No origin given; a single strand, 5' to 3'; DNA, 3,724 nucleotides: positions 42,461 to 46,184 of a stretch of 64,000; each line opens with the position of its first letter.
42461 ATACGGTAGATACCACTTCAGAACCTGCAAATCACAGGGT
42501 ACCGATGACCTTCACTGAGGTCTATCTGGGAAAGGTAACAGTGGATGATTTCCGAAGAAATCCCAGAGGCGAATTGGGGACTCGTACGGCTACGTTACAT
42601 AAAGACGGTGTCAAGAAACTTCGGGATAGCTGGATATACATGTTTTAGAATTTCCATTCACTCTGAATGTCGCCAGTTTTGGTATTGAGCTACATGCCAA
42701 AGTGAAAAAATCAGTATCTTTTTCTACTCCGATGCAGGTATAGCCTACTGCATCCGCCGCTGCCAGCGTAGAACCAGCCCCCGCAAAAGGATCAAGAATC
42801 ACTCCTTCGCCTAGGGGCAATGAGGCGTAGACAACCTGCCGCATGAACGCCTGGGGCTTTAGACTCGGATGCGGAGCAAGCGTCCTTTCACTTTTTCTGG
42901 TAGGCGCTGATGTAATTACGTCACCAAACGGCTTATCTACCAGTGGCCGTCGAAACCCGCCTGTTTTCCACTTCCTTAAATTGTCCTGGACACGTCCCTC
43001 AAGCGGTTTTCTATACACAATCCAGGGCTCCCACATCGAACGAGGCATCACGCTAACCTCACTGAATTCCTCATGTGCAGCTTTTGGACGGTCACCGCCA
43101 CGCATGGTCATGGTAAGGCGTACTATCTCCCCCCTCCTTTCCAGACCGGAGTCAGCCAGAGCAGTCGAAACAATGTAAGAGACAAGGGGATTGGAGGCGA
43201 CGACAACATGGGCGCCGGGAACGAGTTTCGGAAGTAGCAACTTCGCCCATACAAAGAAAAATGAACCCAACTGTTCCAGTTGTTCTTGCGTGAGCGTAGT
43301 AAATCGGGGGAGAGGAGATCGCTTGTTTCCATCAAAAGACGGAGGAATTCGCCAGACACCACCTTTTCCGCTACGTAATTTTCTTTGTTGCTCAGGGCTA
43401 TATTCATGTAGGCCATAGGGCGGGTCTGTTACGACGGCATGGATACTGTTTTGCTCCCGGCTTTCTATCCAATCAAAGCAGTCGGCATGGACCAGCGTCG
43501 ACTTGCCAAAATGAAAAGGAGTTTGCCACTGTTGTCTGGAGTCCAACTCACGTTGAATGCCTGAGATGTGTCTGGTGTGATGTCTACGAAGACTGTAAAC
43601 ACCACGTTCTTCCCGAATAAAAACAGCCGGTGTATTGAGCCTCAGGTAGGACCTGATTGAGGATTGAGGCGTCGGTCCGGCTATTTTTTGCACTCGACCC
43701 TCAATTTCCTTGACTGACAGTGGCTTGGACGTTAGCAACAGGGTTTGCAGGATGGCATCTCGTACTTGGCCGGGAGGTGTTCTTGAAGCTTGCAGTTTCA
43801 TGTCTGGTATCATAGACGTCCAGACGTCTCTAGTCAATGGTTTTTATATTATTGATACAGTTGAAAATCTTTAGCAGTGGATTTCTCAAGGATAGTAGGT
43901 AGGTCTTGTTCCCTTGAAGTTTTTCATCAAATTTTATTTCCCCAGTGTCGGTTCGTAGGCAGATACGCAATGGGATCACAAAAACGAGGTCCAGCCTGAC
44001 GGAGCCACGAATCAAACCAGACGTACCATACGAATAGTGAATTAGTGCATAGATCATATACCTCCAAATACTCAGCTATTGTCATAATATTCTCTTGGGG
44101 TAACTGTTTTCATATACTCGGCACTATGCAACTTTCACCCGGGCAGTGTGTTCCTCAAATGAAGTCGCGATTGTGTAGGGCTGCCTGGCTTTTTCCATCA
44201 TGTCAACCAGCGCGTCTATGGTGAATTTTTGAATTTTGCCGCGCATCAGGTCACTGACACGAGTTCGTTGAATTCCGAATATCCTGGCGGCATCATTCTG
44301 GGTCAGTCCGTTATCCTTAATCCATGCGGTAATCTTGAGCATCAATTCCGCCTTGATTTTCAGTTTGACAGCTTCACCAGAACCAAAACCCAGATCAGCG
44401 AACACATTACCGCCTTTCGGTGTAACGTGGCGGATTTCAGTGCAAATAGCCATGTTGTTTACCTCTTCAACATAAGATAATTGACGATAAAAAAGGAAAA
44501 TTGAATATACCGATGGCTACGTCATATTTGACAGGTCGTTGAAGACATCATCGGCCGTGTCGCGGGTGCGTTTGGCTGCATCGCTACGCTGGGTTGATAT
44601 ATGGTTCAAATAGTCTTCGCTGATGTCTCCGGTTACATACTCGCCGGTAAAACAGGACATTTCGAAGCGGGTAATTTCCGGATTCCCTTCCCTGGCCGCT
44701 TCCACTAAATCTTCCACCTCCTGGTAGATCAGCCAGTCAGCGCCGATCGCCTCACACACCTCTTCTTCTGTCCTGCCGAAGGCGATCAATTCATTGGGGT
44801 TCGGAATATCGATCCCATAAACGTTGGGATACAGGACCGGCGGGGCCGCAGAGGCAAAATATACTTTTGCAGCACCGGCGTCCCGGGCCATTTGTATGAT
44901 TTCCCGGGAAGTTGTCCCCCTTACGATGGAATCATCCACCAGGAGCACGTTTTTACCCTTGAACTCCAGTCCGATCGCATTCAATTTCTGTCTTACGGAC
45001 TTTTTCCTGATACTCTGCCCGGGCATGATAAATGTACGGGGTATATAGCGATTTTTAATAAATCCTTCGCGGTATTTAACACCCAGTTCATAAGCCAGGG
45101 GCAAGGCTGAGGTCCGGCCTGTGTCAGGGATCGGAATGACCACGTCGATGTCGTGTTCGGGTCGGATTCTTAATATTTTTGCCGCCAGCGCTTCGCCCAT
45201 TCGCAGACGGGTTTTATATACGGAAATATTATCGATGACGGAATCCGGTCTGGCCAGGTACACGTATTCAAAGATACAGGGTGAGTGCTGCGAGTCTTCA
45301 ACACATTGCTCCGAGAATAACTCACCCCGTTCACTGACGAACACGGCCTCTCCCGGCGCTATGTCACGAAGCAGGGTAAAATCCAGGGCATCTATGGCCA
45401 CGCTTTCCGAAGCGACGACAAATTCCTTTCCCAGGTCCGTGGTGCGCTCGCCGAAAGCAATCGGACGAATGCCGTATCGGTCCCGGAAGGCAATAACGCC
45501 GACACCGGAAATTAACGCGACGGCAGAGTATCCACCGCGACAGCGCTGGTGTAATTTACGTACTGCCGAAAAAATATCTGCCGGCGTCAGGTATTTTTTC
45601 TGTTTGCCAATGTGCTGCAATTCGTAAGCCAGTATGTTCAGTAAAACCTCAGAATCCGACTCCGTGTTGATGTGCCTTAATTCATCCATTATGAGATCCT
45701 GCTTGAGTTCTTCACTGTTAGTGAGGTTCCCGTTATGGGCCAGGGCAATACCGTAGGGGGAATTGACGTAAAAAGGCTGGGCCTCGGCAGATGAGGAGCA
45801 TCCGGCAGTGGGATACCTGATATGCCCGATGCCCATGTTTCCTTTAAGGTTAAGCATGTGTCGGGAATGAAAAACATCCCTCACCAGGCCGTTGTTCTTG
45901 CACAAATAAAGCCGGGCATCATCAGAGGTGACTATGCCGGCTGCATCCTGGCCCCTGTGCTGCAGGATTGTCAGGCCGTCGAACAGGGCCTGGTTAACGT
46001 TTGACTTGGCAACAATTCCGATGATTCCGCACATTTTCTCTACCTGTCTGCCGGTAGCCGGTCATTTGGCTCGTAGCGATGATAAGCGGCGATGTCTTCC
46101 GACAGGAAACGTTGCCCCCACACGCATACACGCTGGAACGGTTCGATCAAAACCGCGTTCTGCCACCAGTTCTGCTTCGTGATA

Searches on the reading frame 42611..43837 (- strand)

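Call 81: search_protein_families(library=pfam, proteins=[window:42611-43837:-], max_evalue=0.001)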
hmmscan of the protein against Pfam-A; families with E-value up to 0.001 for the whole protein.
window:42611-43837:- (408 aa): 1 family
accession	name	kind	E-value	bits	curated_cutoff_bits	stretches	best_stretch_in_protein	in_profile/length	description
PF01555.25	N6_N4_Mtase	-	6.7e-14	52.8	26.7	1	132-381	1-219/221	DNA methylase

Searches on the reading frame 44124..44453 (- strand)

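Call 41: search_protein_families(library=pfam, proteins=[window:44124-44453:-], max_evalue=1)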
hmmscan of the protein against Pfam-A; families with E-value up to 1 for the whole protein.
window:44124-44453:- (109 aa): 9 families
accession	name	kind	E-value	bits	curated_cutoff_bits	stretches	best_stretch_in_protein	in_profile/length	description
PF13744.12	HTH_37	-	1.7e-19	69.8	27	1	17-88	1-70/80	Helix-turn-helix domain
PF01381.28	HTH_3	-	0.00046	20.6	23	1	46-84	6-43/55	Helix-turn-helix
PF13560.12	HTH_31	-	0.0016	19.1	27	1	48-86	13-51/64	Helix-turn-helix domain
PF13518.12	HTH_28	-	0.023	15.2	25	1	44-71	8-34/52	Helix-turn-helix domain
PF13443.12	HTH_26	-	0.027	15.2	22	1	44-82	5-43/63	Cro/C1-type HTH DNA-binding domain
PF12802.13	MarR_2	-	0.045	14.4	27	1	44-69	13-40/61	MarR family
PF04545.22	Sigma70_r4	-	0.074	13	24.1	1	47-71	18-42/50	Sigma-70, region 4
PF17762.8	HTH_ParB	-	0.089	13.4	22.6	1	42-71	13-42/102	ParB HTH domain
PF20432.4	Xre-like-HTH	-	0.15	12.8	25.8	1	47-80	20-53/63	Antitoxin Xre-like helix-turn-helix domain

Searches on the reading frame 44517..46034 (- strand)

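Call 81: search_protein_families(library=pfam, proteins=[window:44517-46034:-], max_evalue=0.001)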
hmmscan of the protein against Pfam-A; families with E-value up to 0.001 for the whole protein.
window:44517-46034:- (505 aa): 4 families
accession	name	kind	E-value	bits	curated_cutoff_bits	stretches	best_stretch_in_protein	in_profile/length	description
PF13522.11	GATase_6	-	6.5e-15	55.7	27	1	64-210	9-130/130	Glutamine amidotransferase domain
PF13537.11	GATase_7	-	4.5e-13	49.7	25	1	80-215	8-122/123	Glutamine amidotransferase domain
PF00156.33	Pribosyltran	-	5.7e-08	32.7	26.3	1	280-394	15-121/158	Phosphoribosyl transferase domain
PF13230.11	GATase_4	-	0.00023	20.6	23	1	62-185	68-187/272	Glutamine amidotransferases class-II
